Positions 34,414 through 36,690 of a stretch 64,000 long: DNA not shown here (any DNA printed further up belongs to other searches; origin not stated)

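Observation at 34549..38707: Tandem, exactly equal-length paralogous B12-binding radical SAM enzymes with Zn-ribbon + TPR tails, each keeping its own promoter-like block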

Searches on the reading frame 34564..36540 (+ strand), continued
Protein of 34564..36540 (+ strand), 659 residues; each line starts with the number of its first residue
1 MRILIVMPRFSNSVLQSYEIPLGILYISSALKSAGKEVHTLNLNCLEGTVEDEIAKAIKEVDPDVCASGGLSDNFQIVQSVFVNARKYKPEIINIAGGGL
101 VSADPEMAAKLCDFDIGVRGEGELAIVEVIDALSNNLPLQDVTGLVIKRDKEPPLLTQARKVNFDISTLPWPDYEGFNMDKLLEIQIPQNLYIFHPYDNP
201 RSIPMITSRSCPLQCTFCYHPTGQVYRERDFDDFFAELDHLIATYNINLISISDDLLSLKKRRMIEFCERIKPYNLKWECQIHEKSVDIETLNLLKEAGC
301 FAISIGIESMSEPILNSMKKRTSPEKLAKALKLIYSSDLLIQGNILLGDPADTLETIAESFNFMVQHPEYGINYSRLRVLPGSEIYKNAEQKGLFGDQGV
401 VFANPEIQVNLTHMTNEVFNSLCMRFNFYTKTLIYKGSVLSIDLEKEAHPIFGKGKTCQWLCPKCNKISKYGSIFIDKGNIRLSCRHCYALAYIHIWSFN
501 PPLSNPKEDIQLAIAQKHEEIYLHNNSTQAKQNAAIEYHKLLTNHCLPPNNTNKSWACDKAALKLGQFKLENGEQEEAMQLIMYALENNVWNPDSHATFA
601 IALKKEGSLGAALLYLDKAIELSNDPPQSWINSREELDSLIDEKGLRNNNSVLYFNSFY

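Call 23: search_protein_families(library=pfam, proteins=[L043:4003-5082:+, L073:17474-18424:+, L076:1943-2473:+, L063:14496-15626:-, L042:7633-8700:+, L072:3448-4971:+, L057:6446-7579:+, L017:11460-13370:+, L039:1133-2173:-, L014:2196-3746:-], max_evalue=0.00001)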
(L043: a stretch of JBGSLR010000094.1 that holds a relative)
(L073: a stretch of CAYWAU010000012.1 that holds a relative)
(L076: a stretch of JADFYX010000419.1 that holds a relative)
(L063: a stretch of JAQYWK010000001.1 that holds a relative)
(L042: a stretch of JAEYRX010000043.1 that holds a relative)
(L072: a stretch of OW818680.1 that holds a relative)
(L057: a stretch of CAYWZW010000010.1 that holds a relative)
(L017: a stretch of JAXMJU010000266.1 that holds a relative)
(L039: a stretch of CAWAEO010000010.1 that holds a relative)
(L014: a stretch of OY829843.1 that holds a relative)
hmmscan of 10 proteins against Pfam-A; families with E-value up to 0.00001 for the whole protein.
L043:4003-5082:+ (360 aa): 2 families
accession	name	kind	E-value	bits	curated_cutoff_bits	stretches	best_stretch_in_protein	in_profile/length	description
PF04055.27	Radical_SAM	-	1.8e-20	74.2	29.5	1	39-200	1-163/166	Radical SAM superfamily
PF13186.11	SPASM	-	2.4e-06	28.1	21.5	1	278-338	7-66/67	Iron-sulfur cluster-binding domain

L073:17474-18424:+ (317 aa): 8 families
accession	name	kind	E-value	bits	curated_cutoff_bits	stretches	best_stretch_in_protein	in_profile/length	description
PF16363.11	GDP_Man_Dehyd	-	3.1e-70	237.7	27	1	7-306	1-331/332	GDP-mannose 4,6 dehydratase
PF01370.27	Epimerase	-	7.6e-69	232.2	20.9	1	6-244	1-240/240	NAD dependent epimerase/dehydratase family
PF01073.25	3Beta_HSD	-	2.2e-25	89.7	22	1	7-235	1-231/280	3-beta hydroxysteroid dehydrogenase/isomerase family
PF02719.21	Polysacc_synt_2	-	6.7e-25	88.3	20.2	1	6-267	1-252/293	Polysaccharide biosynthesis protein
PF04321.23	RmlD_sub_bind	-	5.7e-19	68.7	27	1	4-266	1-235/287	RmlD substrate binding domain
PF07993.18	NAD_binding_4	-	6.4e-12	45.6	20.1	1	8-185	1-209/258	Male sterility protein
PF13460.12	NAD_binding_10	-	7.1e-09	36.2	27.2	1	10-165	1-132/184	NAD(P)H-binding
PF00106.31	adh_short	-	2.6e-06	27.5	26.6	1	6-130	3-137/195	short chain dehydrogenase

L076:1943-2473:+ (177 aa): 3 families
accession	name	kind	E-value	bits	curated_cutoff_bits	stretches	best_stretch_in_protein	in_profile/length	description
PF00535.33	Glycos_transf_2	-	8.6e-38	130.3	23.3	1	3-130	1-128/168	Glycosyl transferase family 2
PF10111.15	Glyco_tranf_2_2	-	9.8e-12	45.4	27.3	1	18-99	15-100/276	Glycosyltransferase like family 2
PF13641.12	Glyco_tranf_2_3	-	9.9e-10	39.2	27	1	2-113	3-119/230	Glycosyltransferase like family 2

L063:14496-15626:- (377 aa): 2 families
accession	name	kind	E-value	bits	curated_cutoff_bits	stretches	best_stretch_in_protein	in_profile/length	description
PF01041.23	DegT_DnrJ_EryC1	-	1.8e-117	393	19.8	1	9-367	3-357/360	DegT/DnrJ/EryC1/StrS aminotransferase family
PF00155.27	Aminotran_1_2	-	2e-09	37.6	19.7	1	29-162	39-196/361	Aminotransferase class I and II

L042:7633-8700:+ (356 aa): 2 families
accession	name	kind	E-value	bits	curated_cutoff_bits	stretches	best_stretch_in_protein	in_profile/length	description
PF02780.25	Transketolase_C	-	1.7e-39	135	25.9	1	195-317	1-124/124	Transketolase, C-terminal domain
PF02779.29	Transket_pyr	-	1.2e-32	113.4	27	1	9-176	6-169/174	Transketolase, pyrimidine binding domain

L072:3448-4971:+ (508 aa): 2 families
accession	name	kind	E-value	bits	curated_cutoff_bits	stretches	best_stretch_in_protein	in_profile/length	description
PF03102.20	NeuB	-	1e-39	136.9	22.1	1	44-264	12-239/241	NeuB family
PF07883.17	Cupin_2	-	6.9e-11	42.1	27.2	1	406-463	4-60/70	Cupin domain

L057:6446-7579:+ (378 aa): 8 families
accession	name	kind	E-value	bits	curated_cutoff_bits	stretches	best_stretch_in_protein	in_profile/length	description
PF08484.17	Methyltransf_14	-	7e-14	52.4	23.5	1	260-360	45-148/160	C-methyltransferase C-terminal domain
PF13489.12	Methyltransf_23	-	2.5e-12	47.3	27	1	87-235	9-162/164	Methyltransferase domain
PF07021.18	MetW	-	1.5e-11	44.7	21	1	90-199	6-113/193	Methionine biosynthesis protein MetW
PF08242.18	Methyltransf_12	-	8.8e-09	36.4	30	1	102-188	1-95/98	Methyltransferase domain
PF08421.16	Methyltransf_13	-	2.2e-07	31.4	31.3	1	6-60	1-54/62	Putative zinc binding domain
PF13847.12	Methyltransf_31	-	4.7e-07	30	27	1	97-197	3-113/145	Methyltransferase domain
PF08241.18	Methyltransf_11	-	5.3e-06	27.4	21.2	0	103-185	2-87/95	Methyltransferase domain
PF13649.12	Methyltransf_25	-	9.9e-06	26.6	27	0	101-186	1-94/97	Methyltransferase domain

L017:11460-13370:+ (637 aa): 3 families
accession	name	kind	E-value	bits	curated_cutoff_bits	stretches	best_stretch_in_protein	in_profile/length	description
PF00205.28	TPP_enzyme_M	-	3.1e-34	118.1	30.4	1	237-373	1-137/137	Thiamine pyrophosphate enzyme, central domain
PF02775.26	TPP_enzyme_C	-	1.6e-30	106.4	21.9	1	450-590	15-151/151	Thiamine pyrophosphate enzyme, C-terminal TPP binding domain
PF02776.23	TPP_enzyme_N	-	5.1e-30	104.1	26.8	1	41-144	2-105/119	Thiamine pyrophosphate enzyme, N-terminal TPP binding domain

L039:1133-2173:- (347 aa): 2 families
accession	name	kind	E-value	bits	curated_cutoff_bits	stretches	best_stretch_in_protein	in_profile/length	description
PF00676.26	E1_dh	-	5.5e-76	255.8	22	1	36-335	2-299/300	Dehydrogenase E1 component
PF02775.26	TPP_enzyme_C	-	1.3e-06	28.8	21.9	0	113-257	3-151/151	Thiamine pyrophosphate enzyme, C-terminal TPP binding domain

L014:2196-3746:- (517 aa): 2 families
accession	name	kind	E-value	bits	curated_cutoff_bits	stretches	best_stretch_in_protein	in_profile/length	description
PF00294.29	PfkB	-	1e-15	58.3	25.8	1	249-500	44-296/302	pfkB family carbohydrate kinase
PF01467.32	CTP_transf_like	-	3e-13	50.6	21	1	38-132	2-97/133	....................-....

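Call 24: search_protein_families(library=pfam, proteins=[L073:4624-5361:+, L056:2427-3260:+, L024:4449-5666:+, L034:9174-10073:-, L039:15262-17388:-, L056:14355-15071:+, L045:2472-5144:-, L053:1651-2418:+, L001:411-1007:+, L016:8642-11152:-], max_evalue=0.00001)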
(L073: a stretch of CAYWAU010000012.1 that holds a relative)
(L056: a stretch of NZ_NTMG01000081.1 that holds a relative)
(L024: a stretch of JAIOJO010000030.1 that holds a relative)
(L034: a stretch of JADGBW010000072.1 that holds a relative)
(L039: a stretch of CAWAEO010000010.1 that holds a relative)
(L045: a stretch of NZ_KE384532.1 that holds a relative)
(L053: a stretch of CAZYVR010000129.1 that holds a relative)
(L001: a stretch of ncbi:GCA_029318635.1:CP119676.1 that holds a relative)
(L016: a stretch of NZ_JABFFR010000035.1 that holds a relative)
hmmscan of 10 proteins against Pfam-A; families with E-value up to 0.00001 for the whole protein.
L073:4624-5361:+ (246 aa): 3 families
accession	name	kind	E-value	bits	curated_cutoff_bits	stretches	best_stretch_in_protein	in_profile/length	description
PF13561.12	adh_short_C2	-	7.4e-64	216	27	1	17-242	5-234/236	Enoyl-(Acyl carrier protein) reductase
PF00106.31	adh_short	-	1e-54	185.4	26.6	1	9-193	1-190/195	short chain dehydrogenase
PF08659.16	KR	-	4.1e-15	56.6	22.6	1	12-166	4-163/180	KR domain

L056:2427-3260:+ (278 aa): 3 families
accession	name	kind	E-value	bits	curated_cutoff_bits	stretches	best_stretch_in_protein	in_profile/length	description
PF00456.26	Transketolase_N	-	1.9e-39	136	22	1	18-274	17-284/334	Transketolase, thiamine diphosphate binding domain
PF13292.11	DXP_synthase_N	-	2.3e-13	50.5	21.2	1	2-174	17-173/274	1-deoxy-D-xylulose-5-phosphate synthase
PF00676.26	E1_dh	-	1.1e-06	28.3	22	1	110-206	99-194/300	Dehydrogenase E1 component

L024:4449-5666:+ (406 aa): 1 family
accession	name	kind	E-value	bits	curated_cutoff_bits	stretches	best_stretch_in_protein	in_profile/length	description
PF13524.12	Glyco_trans_1_2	-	8.3e-18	65.2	25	1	268-401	16-143/144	Glycosyl transferase-like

L034:9174-10073:- (300 aa): 2 families
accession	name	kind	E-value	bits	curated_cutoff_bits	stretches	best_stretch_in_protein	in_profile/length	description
PF00005.33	ABC_tran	-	2.2e-31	109.7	25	1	21-163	1-137/137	ABC transporter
PF13304.12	AAA_21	-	5.6e-14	53.3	27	1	110-192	213-298/304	AAA domain, putative AbiEii toxin, Type IV TA system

L039:15262-17388:- (709 aa): 26 families (the best 25 are shown)
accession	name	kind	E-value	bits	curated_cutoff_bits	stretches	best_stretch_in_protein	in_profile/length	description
PF00515.34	TPR_1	-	1.4e-52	173.9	27.8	4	80-111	3-34/34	Tetratricopeptide repeat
PF13414.12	TPR_11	-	1.1e-49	166.3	26.8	3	119-160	1-42/42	TPR repeat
PF07719.23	TPR_2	-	6.2e-47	154.3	27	4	79-111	2-34/34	Tetratricopeptide repeat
PF13181.12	TPR_8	-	5.7e-45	148.1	25.7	4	81-111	4-34/34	Tetratricopeptide repeat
PF13432.12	TPR_16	-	2.3e-35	121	32.7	2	84-144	3-63/65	Tetratricopeptide repeat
PF13431.12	TPR_17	-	1.1e-32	110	24.4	1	134-166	1-33/34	Tetratricopeptide repeat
PF13176.12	TPR_7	-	4.5e-28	95.3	27.9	0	114-144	1-31/36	Tetratricopeptide repeat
PF13428.12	TPR_14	-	9.8e-28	94.2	23.5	0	84-119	7-42/44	Tetratricopeptide repeat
PF13424.12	TPR_12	-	9.2e-27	93.5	30.1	3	81-142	6-75/77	Tetratricopeptide repeat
PF14559.12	TPR_19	-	1.4e-26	93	25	3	122-183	1-63/68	Tetratricopeptide repeat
PF13844.12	Glyco_transf_41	-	1.2e-25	90.2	25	2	508-678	359-527/543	Glycosyl transferase family 41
PF13174.12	TPR_6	-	8.5e-22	76.7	26.3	0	147-179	1-33/33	Tetratricopeptide repeat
PF13374.12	TPR_10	-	8.4e-21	73.7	27.5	0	219-243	7-31/42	Tetratricopeptide repeat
PF24575.1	TPR_Slam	-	7.6e-17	62.1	35.2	0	149-196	50-97/104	Surface lipoprotein assembly modifier, N-terminal TPR repeats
PF23914.1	TPR_CcmH_CycH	-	1.1e-15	58.2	42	0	15-66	92-143/158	Cytochrome c-type biogenesis protein H TPR domain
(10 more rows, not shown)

L056:14355-15071:+ (239 aa): 1 family
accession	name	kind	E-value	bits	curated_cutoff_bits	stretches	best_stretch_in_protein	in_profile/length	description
PF02348.25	CTP_transf_3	-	7e-28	98.3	22.6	1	8-131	1-117/217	Cytidylyltransferase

L045:2472-5144:- (891 aa): 8 families
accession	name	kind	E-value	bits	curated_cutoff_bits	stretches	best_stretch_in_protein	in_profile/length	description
PF00989.32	PAS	-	1.6e-30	105.8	22.6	1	250-360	4-113/113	PAS fold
PF13426.13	PAS_9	-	6.5e-28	97.5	27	1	258-362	2-103/103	PAS domain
PF12860.13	PAS_7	-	1e-25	90.6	27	1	505-618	1-115/115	PAS fold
PF02518.31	HATPase_c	-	3.1e-23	82.8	26.4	1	774-885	6-110/111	Histidine kinase-, DNA gyrase B-, and HSP90-like ATPase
PF08448.16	PAS_4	-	8.2e-21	74.7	23.1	1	254-364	2-109/110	PAS fold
PF13188.13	PAS_8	-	2.5e-15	56.2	21.8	1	247-296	1-47/65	PAS domain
PF08447.18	PAS_3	-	3.4e-14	53.3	25.6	1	111-196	2-88/89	PAS fold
PF24820.1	Diguanyl_cycl_sensor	-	6.1e-07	29.8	28.1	0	253-348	2-99/109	Diguanylate cyclase-like sensor domain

L053:1651-2418:+ (256 aa): 2 families
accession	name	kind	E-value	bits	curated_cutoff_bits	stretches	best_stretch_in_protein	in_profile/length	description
PF00483.29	NTP_transferase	-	9.6e-26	91.3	21.2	1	2-201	1-190/245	Nucleotidyl transferase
PF12804.13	NTP_transf_3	-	4.9e-09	37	27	1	3-62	1-53/160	MobA-like NTP transferase domain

L001:411-1007:+ (199 aa): 2 families
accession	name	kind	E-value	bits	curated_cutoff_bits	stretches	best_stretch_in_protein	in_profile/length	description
PF13580.11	SIS_2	-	3.5e-17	63.2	27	1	37-152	17-138/138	SIS domain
PF01380.27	SIS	-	1.2e-07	32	25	1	97-153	33-89/131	SIS domain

L016:8642-11152:- (837 aa): 0 families

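Call 30: search_solved_structures(query=A1, max_evalue=0.001)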
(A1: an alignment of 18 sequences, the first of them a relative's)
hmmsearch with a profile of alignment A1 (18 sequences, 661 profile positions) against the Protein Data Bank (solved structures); distinct sequences matched with E-value up to 0.001: 50.
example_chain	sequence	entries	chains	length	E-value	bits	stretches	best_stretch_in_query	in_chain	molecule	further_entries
9qhb_A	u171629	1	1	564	3.3e-31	111.7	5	512-623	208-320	Engineered tetratricopeptide repeat protein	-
9ccb_A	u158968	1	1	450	1.8e-20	76.2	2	282-360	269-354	Radical SAM core domain-containing protein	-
8bu0_A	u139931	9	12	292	2.5e-18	69.1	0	548-621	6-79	Consensus tetratricopeptide repeat protein | Crystal structure of an 8-repeat consensus TPR superhelix with Zinc. | Monomer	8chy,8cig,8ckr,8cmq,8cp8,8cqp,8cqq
6fd2_B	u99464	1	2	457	3.3e-17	65.4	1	205-409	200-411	Putative apramycin biosynthetic oxidoreductase 4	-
9qhc_A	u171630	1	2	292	7.6e-17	64.2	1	516-622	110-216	Engineered tetratricopeptide repeat protein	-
7yeh_B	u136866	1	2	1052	2.2e-14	56.1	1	520-618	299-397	UDP-N-acetylglucosamine--peptide N-acetylglucosaminyltransferase 110 kDa subunit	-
7ntf_A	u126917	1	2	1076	2.7e-14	55.8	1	519-618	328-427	Isoform 1 of UDP-N-acetylglucosamine--peptide N-acetylglucosaminyltransferase 110 kDa subu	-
7yea_A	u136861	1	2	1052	3.2e-14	55.5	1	520-618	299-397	UDP-N-acetylglucosamine--peptide N-acetylglucosaminyltransferase 110 kDa subunit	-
1w3b_A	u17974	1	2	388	7.4e-14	54.3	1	522-622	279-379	UDP-N-ACETYLGLUCOSAMINE--PEPTIDE N-ACETYLGLUCOSAMINYLTRANSFERASE 110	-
6eou_A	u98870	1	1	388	7.4e-14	54.3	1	553-622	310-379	UDP-N-acetylglucosamine--peptide N-acetylglucosaminyltransferase 110 kDa subunit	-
7obi_A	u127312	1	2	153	3.7e-13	52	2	549-628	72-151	CTPR-rv4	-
9gzg_A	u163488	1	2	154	2.9e-11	45.8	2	548-622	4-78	Engineered CTPR protein with glutamic acids for conductivity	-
1na0_A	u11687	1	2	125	2.1e-09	39.6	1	518-625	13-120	designed protein CTPR3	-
8ch0_A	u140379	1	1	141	7.8e-09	37.7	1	548-622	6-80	Consensus tetratricopeptide repeat protein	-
2fo7_A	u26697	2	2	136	1.5e-08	36.8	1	550-621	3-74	SYNTHETIC CONSENSUS TPR PROTEIN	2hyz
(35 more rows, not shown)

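Call 42: predict_structure(alignment_id=A1)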
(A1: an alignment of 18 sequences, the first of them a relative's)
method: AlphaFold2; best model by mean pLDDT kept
length: 659 residues; sequences in the alignment: 18
mean_pLDDT: 89.3   pTM: 0.88
mean pLDDT of the five models: 89.3, 86.3, 86.1, 86.0, 84.9
residues with pLDDT >= 90: 424; 70-90: 192; 50-70: 37; < 50: 6
segments of 3 or more residues with pLDDT < 50: 498-500
pLDDT, mean of each block of 10 residues (from residue 1): 93 65 91 97 87 96 96 89 97 93 92 93 92 95 94 92 87 92 79 71 84 81 78 95 93 65 89 93 89 94 91 95 95 96 93 97 95 90 91 88 85 94 94 91 85 87 95 76 90 71 70 93 92 94 75 72 95 92 90 95 96 98 95 98 95 93
secondary structure, 60 per line:
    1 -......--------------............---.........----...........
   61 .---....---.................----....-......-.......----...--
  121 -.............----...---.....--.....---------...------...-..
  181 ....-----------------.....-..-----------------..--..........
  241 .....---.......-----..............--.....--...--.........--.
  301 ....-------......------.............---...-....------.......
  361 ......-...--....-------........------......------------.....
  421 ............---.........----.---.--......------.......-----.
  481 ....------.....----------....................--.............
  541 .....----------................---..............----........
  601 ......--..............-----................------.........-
elements in order: E2-7 H22-33 E37-42 H50-61 E65-68 H72-88 E93-96 H98-103 H105-111 E116-118 H122-134 E145-149 E152-156 H179-184 E202-206 H231-245 E249-255 H261-274 E277-281 H289-297 E300-304 H312-317 H324-336 E340-342 E344-347 H354-366 E373-376 H384-391 H398-403 H416-432 E436-444 E456-461 E468-474 E480-484 E491-495 H506-525 H528-545 H556-571 H575-588 H593-606 H609-622 H628-643 H650-658

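Call 48: fold_search(model_id=the predicted structure, library=pdb)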
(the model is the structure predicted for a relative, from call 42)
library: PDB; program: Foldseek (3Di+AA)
matches with E <= 10: 1914; with E <= 0.001: 104
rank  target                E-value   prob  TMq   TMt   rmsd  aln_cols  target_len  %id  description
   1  6wtf_A                1.0e-19  1.00  0.50  0.60   4.3       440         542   17  Structure of radical S-adenosylmethionine methyltransferase, TsrM, from Kitasatospora setae with tryptophan substrate  (released 2020-12-23)
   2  6wte_A                2.1e-19  1.00  0.48  0.56   9.0       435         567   17  Structure of radical S-adenosylmethionine methyltransferase, TsrM, from Kitasatospora setae with cobalamin and [4Fe-4S (released 2020-12-23)
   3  6wte_B                5.3e-19  1.00  0.50  0.62   4.3       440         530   17  Structure of radical S-adenosylmethionine methyltransferase, TsrM, from Kitasatospora setae with cobalamin and [4Fe-4S (released 2020-12-23)
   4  6wtf_B                1.0e-18  1.00  0.49  0.59   4.6       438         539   17  Structure of radical S-adenosylmethionine methyltransferase, TsrM, from Kitasatospora setae with tryptophan substrate  (released 2020-12-23)
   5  6fd2_A                4.1e-18  1.00  0.49  0.68   5.5       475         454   17  Radical SAM 1,2-diol dehydratase AprD4 in complex with its substrate paromamine (released 2018-01-17)
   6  5ul4                  2.9e-17  1.00  0.46  0.42  18.9       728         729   15  Structure of Cobalamin-dependent S-adenosylmethionine radical enzyme OxsB with aqua-cobalamin and S-adenosylmethionine b (released 2017-04-19)
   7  6fd2_B                3.1e-17  1.00  0.47  0.66   6.0       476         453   17  Radical SAM 1,2-diol dehydratase AprD4 in complex with its substrate paromamine (released 2018-01-17)
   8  9n1d                  3.3e-17  1.00  0.48  0.50  13.6       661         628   16  Crystal structure of CysS from Corallococcus sp. CA054B with 5'-deoxyadenosine and methionine bound (released 2026-01-28)
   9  9n1b                  4.7e-17  1.00  0.50  0.53   4.6       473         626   19  Crystal structure of CysS from Corallococcus sp. CA054B with 5'-deoxyadenosine, methionine, and pantetheinylated 3-metho (released 2026-01-28)
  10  5ul3                  7.1e-17  1.00  0.47  0.43  19.2       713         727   14  Structure of Cobalamin-dependent S-adenosylmethionine radical enzyme OxsB with aqua-cobalamin bound (released 2017-04-19)
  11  9n1c                  1.1e-16  1.00  0.47  0.49  13.9       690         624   15  Crystal structure of CysS from Corallococcus sp. CA054B with 5'-deoxyadenosine, methionine, and pantetheinylated 3-ethox (released 2026-01-28)
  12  7kdy_A                5.4e-16  1.00  0.52  0.51  15.1       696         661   14  Crystal structure of Streptomyces tokunonesis TokK with hydroxycobalamin, 5'-deoxyadenosine, methionine, and (2R)-pant (released 2022-01-12)
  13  7kdx_A                5.7e-16  1.00  0.50  0.51  15.3       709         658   13  Crystal structure of Streptomyces tokunonesis TokK with hydroxycobalamin, 5'-deoxyadenosine, and methionine (released 2022-01-12)
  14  5ul2                  7.0e-16  1.00  0.45  0.41  19.0       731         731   15  Structure of Apo, SeMet-labeled Cobalamin-dependent S-adenosylmethionine radical enzyme OxsB (released 2017-04-19)
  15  7kdx_B                1.2e-15  1.00  0.51  0.50  14.9       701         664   13  Crystal structure of Streptomyces tokunonesis TokK with hydroxycobalamin, 5'-deoxyadenosine, and methionine (released 2022-01-12)
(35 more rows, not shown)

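Call 51: find_encoding_contigs(protein=P0001, flank=1000, max_places=3)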
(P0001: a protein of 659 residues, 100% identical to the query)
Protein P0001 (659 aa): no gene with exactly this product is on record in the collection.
